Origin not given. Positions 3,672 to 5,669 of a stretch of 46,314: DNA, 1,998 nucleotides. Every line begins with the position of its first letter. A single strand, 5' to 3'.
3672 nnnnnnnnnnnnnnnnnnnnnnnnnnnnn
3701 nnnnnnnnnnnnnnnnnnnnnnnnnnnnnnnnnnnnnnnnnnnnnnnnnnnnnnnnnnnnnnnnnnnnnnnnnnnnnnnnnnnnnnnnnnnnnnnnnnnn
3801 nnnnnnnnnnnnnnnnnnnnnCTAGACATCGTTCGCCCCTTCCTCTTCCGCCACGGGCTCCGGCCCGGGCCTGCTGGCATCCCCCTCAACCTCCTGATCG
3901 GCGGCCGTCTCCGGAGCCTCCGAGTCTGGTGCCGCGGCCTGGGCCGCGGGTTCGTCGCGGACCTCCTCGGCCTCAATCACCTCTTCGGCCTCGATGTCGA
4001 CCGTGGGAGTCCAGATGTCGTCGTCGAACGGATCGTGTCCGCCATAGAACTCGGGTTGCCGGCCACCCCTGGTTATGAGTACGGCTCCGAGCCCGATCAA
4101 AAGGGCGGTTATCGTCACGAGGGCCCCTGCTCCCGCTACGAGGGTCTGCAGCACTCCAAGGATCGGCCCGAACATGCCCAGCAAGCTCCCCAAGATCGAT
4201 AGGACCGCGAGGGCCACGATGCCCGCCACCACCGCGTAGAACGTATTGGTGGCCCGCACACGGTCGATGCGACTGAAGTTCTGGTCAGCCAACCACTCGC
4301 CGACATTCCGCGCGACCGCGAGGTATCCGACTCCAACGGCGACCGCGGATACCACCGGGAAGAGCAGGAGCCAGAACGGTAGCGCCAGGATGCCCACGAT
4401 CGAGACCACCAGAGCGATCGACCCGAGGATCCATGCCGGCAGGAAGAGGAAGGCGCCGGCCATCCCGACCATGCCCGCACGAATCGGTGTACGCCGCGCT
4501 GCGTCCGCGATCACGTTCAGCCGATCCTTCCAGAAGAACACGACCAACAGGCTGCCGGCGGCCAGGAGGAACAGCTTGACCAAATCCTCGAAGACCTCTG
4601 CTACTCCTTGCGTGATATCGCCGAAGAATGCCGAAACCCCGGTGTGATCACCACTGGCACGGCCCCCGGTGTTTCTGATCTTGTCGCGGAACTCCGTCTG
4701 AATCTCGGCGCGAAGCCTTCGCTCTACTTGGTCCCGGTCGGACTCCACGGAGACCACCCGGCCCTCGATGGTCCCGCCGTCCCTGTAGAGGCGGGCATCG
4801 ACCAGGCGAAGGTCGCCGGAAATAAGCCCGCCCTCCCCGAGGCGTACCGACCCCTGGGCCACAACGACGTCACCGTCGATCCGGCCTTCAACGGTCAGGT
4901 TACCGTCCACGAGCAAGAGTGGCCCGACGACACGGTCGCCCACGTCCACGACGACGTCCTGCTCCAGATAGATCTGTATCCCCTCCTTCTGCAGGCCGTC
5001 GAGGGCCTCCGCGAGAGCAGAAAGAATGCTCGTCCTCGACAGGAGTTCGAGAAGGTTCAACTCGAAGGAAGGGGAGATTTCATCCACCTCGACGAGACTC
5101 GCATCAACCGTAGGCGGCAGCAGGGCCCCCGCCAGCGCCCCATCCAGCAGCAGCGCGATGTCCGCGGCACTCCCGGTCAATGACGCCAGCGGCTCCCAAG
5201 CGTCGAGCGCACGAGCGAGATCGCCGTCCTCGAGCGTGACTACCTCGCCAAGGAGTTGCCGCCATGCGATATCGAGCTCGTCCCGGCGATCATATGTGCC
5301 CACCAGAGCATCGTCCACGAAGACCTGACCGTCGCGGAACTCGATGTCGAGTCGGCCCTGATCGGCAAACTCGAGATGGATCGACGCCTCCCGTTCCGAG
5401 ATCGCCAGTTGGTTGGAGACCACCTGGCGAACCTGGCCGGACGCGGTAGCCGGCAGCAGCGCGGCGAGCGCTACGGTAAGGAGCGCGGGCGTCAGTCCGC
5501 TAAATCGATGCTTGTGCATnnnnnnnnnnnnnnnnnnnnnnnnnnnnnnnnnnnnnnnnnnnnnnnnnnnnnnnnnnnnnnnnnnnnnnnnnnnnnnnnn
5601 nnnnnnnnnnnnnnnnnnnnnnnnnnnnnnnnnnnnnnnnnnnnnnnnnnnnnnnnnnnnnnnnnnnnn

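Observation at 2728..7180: ECF sigma / duplicated-ZAS anti-sigma / bactofilin-like membrane protein / Toastrack-like protein / small TM protein: candidate undescribed envelope-stress module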

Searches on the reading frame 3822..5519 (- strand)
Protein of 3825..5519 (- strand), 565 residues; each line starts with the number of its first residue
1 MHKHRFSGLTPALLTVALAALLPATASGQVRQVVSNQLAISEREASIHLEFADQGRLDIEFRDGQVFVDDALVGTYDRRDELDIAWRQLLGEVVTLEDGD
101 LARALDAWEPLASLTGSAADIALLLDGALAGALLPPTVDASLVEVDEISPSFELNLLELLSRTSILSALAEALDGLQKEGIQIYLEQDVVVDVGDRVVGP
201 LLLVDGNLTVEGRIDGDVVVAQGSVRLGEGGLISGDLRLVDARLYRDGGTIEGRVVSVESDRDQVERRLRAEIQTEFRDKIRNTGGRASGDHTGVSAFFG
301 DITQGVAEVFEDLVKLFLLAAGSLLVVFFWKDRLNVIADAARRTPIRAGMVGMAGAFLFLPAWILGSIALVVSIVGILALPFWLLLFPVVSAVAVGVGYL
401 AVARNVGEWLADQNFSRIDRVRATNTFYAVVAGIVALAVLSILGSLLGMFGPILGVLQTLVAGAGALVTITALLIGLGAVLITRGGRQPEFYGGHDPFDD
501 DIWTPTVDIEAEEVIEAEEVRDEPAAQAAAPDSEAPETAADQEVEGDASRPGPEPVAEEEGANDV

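Call 3: search_protein_families(library=pfam, max_evalue=1, proteins=[window:3825-5519:-])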
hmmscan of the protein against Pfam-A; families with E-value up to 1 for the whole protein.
seq(565 aa): 1 family
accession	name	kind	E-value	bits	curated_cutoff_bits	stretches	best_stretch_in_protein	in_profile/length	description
PF04519.19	Bactofilin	-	0.00098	19.8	27.9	1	203-257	14-64/98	Polymer-forming cytoskeletal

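Call 4: search_protein_families(library=ncbifam, max_evalue=1, proteins=[window:3825-5519:-])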
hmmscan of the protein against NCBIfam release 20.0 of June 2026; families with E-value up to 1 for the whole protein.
seq(565 aa): 0 families

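Call 8: find_homologous_proteins(query=window:3825-5519:-)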
Query seq(565 aa) (565 aa): 113 proteins with E <= 0.001 among 8000 candidates.
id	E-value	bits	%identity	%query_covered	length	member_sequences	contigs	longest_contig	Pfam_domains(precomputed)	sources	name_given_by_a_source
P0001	0.0e+0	1153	96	100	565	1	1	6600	-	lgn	-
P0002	0.0e+0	1028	86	100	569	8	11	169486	-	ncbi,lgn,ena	-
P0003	5.3e-288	975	82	99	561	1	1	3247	-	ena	-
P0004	3.5e-287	972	82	100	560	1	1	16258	-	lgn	-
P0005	8.5e-287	971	82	100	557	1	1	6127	-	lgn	-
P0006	2.2e-283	959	81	100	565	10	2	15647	-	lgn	-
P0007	1.4e-280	950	81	100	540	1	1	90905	-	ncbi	-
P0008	7.1e-269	911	80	95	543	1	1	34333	-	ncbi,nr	ncbi:MAG: hypothetical protein BMS9Abin29_0646 [Gemmatimonadota bacterium]|nr:MAG: hypothetical prot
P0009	2.2e-232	791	65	100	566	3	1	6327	PF04519.20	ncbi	-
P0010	2.0e-142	494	48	94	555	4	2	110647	-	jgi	jgi:hypothetical protein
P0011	2.4e-137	477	47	92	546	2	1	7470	-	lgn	-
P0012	1.1e-134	468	49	89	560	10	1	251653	-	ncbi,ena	-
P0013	1.7e-134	468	48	89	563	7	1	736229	-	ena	-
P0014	2.0e-133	464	48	89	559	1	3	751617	-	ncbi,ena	-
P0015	1.6e-131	458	44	96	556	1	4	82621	-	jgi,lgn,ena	-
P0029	9.5e-110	386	42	87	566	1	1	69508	PF26514.1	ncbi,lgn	-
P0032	5.7e-109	384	44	92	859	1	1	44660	PF13490.12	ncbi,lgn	-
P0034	1.8e-108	382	41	90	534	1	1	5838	PF26514.1,PF04519.20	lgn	-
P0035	1.1e-107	379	43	89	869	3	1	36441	PF13490.12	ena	-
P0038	2.2e-105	372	40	95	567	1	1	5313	PF26514.1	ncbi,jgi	-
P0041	2.6e-103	365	40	90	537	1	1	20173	PF26514.1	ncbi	-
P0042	3.3e-103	365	42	89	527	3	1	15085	PF04519.20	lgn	-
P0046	1.2e-102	363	41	92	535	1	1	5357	PF26514.1,PF04519.20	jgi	jgi:hypothetical protein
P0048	1.8e-101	359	41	85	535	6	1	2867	PF26514.1,PF04519.20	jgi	-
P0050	6.9e-99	350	42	86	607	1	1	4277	PF04519.20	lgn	-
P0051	2.7e-98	348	40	84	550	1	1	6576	PF26514.1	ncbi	-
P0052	5.4e-98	347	49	46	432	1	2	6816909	-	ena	-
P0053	7.3e-98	347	40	85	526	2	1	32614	PF26514.1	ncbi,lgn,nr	ncbi:MAG TPA: hypothetical protein VLH75_15385 [Longimicrobiales bacterium]|nr:hypothetical protein 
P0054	1.0e-97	347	42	84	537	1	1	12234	PF26514.1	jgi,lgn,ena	-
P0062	7.0e-96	340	39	91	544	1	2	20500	PF26514.1,PF04519.20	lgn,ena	-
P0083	1.1e-86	310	39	85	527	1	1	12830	PF26514.1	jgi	jgi:hypothetical protein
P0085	1.8e-85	306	38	100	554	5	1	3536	PF04519.20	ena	-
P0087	4.6e-85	305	37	91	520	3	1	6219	PF04519.20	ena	-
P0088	9.2e-84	300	39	84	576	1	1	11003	PF04519.20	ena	-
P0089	9.5e-84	300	39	84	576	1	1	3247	PF04519.20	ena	-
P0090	1.5e-83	300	39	84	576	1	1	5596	PF04519.20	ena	-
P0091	3.1e-83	299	39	84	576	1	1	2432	PF04519.20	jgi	jgi:cytoskeletal protein CcmA (bactofilin family)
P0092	3.7e-83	298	40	82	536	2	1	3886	PF26514.1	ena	-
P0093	1.7e-82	296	37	100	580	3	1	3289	PF04519.20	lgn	-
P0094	1.1e-81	294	38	89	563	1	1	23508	PF04519.20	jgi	jgi:cytoskeletal protein CcmA (bactofilin family)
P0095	3.9e-79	285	39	86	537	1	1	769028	PF26514.1,PF04519.20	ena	-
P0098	5.0e-74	268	36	90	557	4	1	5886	PF26514.1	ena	-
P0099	1.0e-73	267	43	61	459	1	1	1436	PF04519.20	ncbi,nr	ncbi:MAG TPA: polymer-forming cytoskeletal protein, partial [Longimicrobiales bacterium]|nr:polymer-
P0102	7.8e-68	248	33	84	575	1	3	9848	PF26514.1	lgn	-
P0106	3.2e-46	177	41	37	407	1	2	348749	-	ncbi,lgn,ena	-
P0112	2.2e-6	45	27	52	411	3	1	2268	PF04519.20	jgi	-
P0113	3.2e-4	38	25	55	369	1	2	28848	-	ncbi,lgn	-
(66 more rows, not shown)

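Call 10: search_protein_families(library=pfam, max_evalue=0.1, proteins=[P0034, P0095, P0032, P0052, P0106, P0112, P0113])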
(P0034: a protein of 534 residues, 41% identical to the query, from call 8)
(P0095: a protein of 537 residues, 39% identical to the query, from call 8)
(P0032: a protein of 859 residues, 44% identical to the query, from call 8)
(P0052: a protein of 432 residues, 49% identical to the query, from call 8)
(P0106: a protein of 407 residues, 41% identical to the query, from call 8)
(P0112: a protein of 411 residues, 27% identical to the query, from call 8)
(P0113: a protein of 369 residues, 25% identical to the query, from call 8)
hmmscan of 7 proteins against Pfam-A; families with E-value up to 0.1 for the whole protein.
P0034 (534 aa): 1 family
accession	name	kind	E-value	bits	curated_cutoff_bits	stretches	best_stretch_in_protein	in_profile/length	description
PF04519.19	Bactofilin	-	1.1e-06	29.2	27.9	1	188-270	3-80/98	Polymer-forming cytoskeletal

P0095 (537 aa): 1 family
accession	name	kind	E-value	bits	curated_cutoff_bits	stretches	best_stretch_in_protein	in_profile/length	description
PF04519.19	Bactofilin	-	1.6e-05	25.5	27.9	1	197-264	33-96/98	Polymer-forming cytoskeletal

P0032 (859 aa): 2 families
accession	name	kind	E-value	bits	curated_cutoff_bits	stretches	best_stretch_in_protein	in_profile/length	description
PF13490.11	zf-HC2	-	3.4e-15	56.3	22.2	2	13-42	6-35/35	Putative zinc-finger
PF04519.19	Bactofilin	-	3.5e-05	24.4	27.9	1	507-563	3-57/98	Polymer-forming cytoskeletal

P0052 (432 aa): 0 families

P0106 (407 aa): 2 families
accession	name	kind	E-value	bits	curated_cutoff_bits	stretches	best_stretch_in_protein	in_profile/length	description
PF04224.18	DUF417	-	0.03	14.3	27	1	309-369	69-127/175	Protein of unknown function, DUF417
PF23991.1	DUF7310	-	0.078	13.9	40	0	149-179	21-51/83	Coiled-coil region of unknown function (DUF7310)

P0112 (411 aa): 1 family
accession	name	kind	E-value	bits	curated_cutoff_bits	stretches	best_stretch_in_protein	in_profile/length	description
PF04519.19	Bactofilin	-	9.9e-07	29.4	27.9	1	39-125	19-97/98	Polymer-forming cytoskeletal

P0113 (369 aa): 1 family
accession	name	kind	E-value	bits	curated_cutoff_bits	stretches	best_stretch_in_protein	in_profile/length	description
PF04519.19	Bactofilin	-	0.00032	21.3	27.9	1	35-128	11-96/98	Polymer-forming cytoskeletal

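Call 13: find_related_loci(query=A2, collection=genome_contigs, flank=8000)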
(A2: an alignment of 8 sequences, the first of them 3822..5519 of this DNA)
Query A2 (565 aa) in genome_contigs; peptide patterns used: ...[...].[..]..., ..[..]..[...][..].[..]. (x = any residue, [..] = any of these).
51 stretches matched a pattern; 27 encode a relative of the query (tblastn E <= 1e-3); 27 distinct loci.
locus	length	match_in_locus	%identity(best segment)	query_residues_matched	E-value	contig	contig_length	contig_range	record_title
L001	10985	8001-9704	86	1-564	0e+0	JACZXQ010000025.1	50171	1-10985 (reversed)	MAG: Gemmatimonadetes bacterium isolate B23T3L8 B23T3L8_NODE132, whole genome shotgun sequence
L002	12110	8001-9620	80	1-536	0e+0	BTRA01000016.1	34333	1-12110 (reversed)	MAG: Gemmatimonadota bacterium BMS9Abin29 DNA, NODE_243_length_34333, whole genome shotgun sequence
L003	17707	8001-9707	84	1-565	0e+0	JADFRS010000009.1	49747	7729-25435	MAG: Gemmatimonadetes bacterium isolate B89T1B8 B89T1B8_NODE904, whole genome shotgun sequence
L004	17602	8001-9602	48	11-539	2e-147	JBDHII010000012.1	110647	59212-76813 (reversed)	MAG: Gemmatimonadota bacterium isolate BHB10-2_Bin_169 BHB10-2_Bin_169_scaffold_1033, whole genome shotgun sequence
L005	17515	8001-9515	49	1-501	1e-137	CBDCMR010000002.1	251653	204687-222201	MAG: Longimicrobiales bacterium isolate 15054db9-509a-47bb-9008-d5a6df8650c5 genome assembly, contig: contig_2, whole ge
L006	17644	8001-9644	47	1-542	6e-136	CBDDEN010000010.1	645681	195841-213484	MAG: Longimicrobiales bacterium isolate 39b69aeb-8238-4d97-8a7e-e217078665d9 genome assembly, contig: contig_10, whole g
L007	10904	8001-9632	44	1-535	3e-135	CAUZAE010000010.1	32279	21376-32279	MAG: Gemmatimonadales bacterium UBA6960 isolate CB11b_AW.93 genome assembly, contig: Ga0310124_10000328, whole genome sh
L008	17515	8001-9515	48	1-501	2e-134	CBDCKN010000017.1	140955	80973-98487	MAG: Longimicrobiales bacterium isolate 8988e26c-2f7f-48e4-b527-ea419dca846d genome assembly, contig: contig_17, whole g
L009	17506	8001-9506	48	1-501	2e-134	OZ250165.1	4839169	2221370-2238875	MAG: Longimicrobiales bacterium isolate 36211dbd-b4a1-46f7-a7f4-81aaf8368965 genome assembly, chromosome: 1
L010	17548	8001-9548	47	27-532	4e-129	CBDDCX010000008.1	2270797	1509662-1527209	MAG: Longimicrobiales bacterium isolate 1ca9a963-9358-4986-a9f1-8c59e70a6eca genome assembly, contig: contig_8, whole ge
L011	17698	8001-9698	46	1-551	7e-128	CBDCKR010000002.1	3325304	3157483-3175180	MAG: Longimicrobiales bacterium isolate af6c6d4b-e256-4c31-a591-4ccaaeaa1e4e genome assembly, contig: contig_2, whole ge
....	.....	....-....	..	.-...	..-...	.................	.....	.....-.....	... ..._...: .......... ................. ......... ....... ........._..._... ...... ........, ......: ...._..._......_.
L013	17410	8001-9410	44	24-503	5e-99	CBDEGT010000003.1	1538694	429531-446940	MAG: Longimicrobiales bacterium isolate d7ca2b43-2058-4b3b-9a45-d57bdb06a6cf genome assembly, contig: contig_3, whole ge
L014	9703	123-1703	36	2-536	8e-90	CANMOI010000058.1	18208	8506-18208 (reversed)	MAG: Gemmatimonadales bacterium isolate ZH-3nov15-212 genome assembly, contig: ZH-3nov15-C3412, whole genome shotgun seq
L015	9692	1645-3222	39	19-552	3e-89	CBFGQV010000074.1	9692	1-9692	MAG TPA_asm: uncultured bacterium isolate SRR17295755_concoct_98 genome assembly, contig: ERZ23329302.6509, whole genome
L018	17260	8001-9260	38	1-519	3e-71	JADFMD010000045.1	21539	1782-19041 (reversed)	MAG: Gemmatimonadetes bacterium isolate B56T3L14 B56T3L14_NODE1371, whole genome shotgun sequence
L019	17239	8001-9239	48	18-525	4e-68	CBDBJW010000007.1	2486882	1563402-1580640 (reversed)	MAG: Longimicrobiales bacterium isolate 57323707-b78b-48dd-9f05-8cd68fe8b88b genome assembly, contig: contig_7, whole ge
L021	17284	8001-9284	47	1-527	2e-66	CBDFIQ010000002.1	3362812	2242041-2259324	MAG: Longimicrobiales bacterium isolate 5dc54ac6-8f59-47ea-946d-6c49d2011641 genome assembly, contig: contig_2, whole ge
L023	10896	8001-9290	46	1-523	2e-62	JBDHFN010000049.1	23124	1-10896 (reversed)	MAG: Gemmatimonadota bacterium isolate M8-58_Bin_228 M8-58_Bin_228_scaffold_8303, whole genome shotgun sequence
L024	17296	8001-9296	51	1-529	1e-61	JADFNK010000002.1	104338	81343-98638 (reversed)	MAG: Gemmatimonadetes bacterium isolate B62T3L11 B62T3L11_NODE50, whole genome shotgun sequence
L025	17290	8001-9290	45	1-525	6e-63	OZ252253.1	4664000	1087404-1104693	MAG: Longimicrobiales bacterium isolate 06048559-b685-4564-8c5e-4a77601f0fd8 genome assembly, chromosome: 1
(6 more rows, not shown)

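Call 45: predict_structure(alignment_id=A4)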
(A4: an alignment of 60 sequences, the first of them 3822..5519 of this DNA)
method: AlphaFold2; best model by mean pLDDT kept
length: 565 residues; sequences in the alignment: 60
mean_pLDDT: 77.2   pTM: 0.43
mean pLDDT of the five models: 77.2, 77.1, 76.8, 76.6, 75.9
residues with pLDDT >= 90: 255; 70-90: 122; 50-70: 87; < 50: 101
segments of 3 or more residues with pLDDT < 50: 1-11, 22-27, 139-150, 282-293, 491-495, 502-525, 532-535, 537-548
pLDDT, mean of each block of 10 residues (from residue 1): 36 53 49 91 95 93 97 96 96 91 93 94 96 77 40 62 78 86 93 95 96 97 95 96 94 88 61 63 41 51 72 83 85 84 89 93 95 94 93 91 91 66 72 91 85 86 92 93 64 48 44 43 49 46 46 50 48
secondary structure, 60 per line:
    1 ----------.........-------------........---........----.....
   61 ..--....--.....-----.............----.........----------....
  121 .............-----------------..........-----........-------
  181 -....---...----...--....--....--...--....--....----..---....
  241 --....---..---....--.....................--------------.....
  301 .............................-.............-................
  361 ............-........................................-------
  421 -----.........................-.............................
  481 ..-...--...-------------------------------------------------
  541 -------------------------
elements in order: H11-19 E33-40 E44-51 E56-62 E65-68 E71-75 H81-93 H98-106 H117-133 H151-160 H166-173 E182-185 E189-191 E196-198 E201-204 E207-210 E213-215 E218-221 E224-227 E237-240 E243-246 E255-258 H261-281 H296-329 H331-343 H345-372 H374-413 H426-450 H452-482

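Call 48: fold_search(model_id=the predicted structure, library=pdb)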
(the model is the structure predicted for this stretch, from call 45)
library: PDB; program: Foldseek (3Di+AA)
matches with E <= 10: 475; with E <= 0.001: 0
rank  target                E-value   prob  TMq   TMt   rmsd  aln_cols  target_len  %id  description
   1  8jli_A                8.1e-03  0.30  0.13  0.12  16.1       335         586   13  Cryo-EM structure of SV2A dimer in complex levetiracetam (released 2024-05-01)
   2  9lhr_B                2.7e-01  0.08  0.07  0.12  12.8       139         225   11  Crystal structure of Ice binding protein from Candidatus Cryosericum odellii SMC5 (released 2025-09-03)
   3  2zmv_A                3.0e-01  0.15  0.06  0.14  18.0       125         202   15  Crystal structure of Synbindin (released 2008-07-01)
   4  5uwb_A                3.7e-01  0.09  0.06  0.15  15.3       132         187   14  Re-refined 4FCZ: lipid-bound crystal structure of toluene-tolerance protein from Pseudomonas putida (released 2017-04-19)
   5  4pso_D                4.9e-01  0.13  0.09  0.18  11.3       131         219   12  Crystal structure of apeThermo-DBP-RP2 bound to ssDNA dT10 (released 2014-04-30)
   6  4pso_A                4.9e-01  0.11  0.08  0.16  11.8       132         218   12  Crystal structure of apeThermo-DBP-RP2 bound to ssDNA dT10 (released 2014-04-30)
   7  1sgo_MODEL_1_A        5.2e-01  0.16  0.07  0.20  19.2       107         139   20  NMR Structure of the human C14orf129 gene product, HSPC210. Northeast Structural Genomics target HR969. (released 2004-05-04)
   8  5uyt_B                6.5e-01  0.35  0.09  0.12  10.4       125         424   15  Crystal structure of ice binding protein from an Antarctic bacterium Flavobacteriaceae (released 2017-10-25)
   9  7vci_D                6.5e-01  0.08  0.06  0.03  11.5       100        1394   18  Structure of Xenopus laevis NPC nuclear ring asymmetric unit (released 2022-02-02)
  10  4mjg_A                7.2e-01  0.47  0.06  0.17  17.1        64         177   14  Crystal structure of a DUF4853 family protein (ACTODO_00621) from Actinomyces odontolyticus ATCC 17982 at 2.65 A resol (released 2013-10-16)
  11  9qef_J                7.2e-01  0.11  0.10  0.22  18.7       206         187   14  Respiratory supercomplex from Mycobacterium smegmatis with decylubiquinone (released 2026-01-21)
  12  2nlv_B                8.5e-01  0.09  0.06  0.20  15.6        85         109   13  CRYSTAL STRUCTURE OF A XISI-LIKE PROTEIN (AVA_3825) FROM ANABAENA VARIABILIS ATCC 29413 AT 1.30 A RESOLUTION (released 2006-12-05)
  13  8qma_A                9.0e-01  0.13  0.08  0.06  11.2       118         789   15  Structure of the plastid-encoded RNA polymerase complex (PEP) from Sinapis alba (released 2024-03-06)
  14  3o1h_A                9.0e-01  0.12  0.11  0.20  26.9       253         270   12  Crystal Structure of the TorS sensor domain - TorT complex in the presence of TMAO (released 2011-12-21)
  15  7ui9_t                9.0e-01  0.10  0.06  0.13  11.2        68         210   20  Core Mediator-PICearly (Copy A) (released 2023-02-15)
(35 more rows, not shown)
